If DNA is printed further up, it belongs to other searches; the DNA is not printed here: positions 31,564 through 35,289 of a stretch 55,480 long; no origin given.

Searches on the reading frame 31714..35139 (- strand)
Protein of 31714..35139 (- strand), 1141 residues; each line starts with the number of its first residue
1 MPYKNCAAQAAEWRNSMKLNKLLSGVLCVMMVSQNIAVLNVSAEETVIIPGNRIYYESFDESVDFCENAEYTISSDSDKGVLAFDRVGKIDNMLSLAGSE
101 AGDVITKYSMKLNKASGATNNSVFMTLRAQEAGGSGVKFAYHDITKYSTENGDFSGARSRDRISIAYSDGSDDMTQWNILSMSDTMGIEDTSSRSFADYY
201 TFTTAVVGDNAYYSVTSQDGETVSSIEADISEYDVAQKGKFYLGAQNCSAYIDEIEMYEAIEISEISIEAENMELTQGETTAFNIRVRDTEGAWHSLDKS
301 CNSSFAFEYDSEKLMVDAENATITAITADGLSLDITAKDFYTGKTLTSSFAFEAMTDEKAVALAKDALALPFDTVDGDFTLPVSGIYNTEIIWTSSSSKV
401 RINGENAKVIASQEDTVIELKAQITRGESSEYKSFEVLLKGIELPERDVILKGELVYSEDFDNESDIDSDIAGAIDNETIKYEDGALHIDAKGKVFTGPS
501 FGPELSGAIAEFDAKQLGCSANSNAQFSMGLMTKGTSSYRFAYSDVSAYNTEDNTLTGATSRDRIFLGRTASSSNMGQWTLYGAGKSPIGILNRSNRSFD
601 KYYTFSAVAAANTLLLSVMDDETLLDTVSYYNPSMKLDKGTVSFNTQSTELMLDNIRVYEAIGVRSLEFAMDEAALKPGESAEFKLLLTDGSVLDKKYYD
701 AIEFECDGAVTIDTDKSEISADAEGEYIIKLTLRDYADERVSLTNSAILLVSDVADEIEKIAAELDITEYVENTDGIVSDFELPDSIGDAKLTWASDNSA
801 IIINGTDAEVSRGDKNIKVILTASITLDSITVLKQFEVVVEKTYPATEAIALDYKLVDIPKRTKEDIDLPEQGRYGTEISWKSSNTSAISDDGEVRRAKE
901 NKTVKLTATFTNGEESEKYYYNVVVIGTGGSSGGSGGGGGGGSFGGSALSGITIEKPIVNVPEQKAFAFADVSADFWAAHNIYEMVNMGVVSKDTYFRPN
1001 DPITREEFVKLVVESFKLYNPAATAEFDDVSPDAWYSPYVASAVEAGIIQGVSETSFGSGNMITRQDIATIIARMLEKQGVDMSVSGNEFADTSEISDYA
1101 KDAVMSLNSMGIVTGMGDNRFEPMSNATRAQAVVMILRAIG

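Call 12: search_protein_families(library=pfam, proteins=[window:31714-35139:-], max_evalue=0.001)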
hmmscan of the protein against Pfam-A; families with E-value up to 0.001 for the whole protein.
window:31714-35139:- (1141 aa): 2 families
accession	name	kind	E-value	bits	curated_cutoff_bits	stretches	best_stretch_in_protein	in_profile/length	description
PF20578.4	aBig_2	-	5.4e-38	129.1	27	3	847-926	5-87/89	Atrophied bacterial Ig domain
PF00395.25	SLH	-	7.7e-25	87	20.8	3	1090-1132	2-43/44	S-layer homology domain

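Call 57: search_protein_families(library=ncbifam, proteins=[window:31714-35139:-], max_evalue=0.001)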
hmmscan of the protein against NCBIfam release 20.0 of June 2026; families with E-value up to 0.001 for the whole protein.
window:31714-35139:- (1141 aa): 1 family
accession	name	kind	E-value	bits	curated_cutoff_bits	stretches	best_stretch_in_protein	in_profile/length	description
NF033190.2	inl_like_NEAT_1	exception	1.3e-07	30.4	1275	1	1011-1137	566-688/754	NEAT domain-containing leucine-rich repeat protein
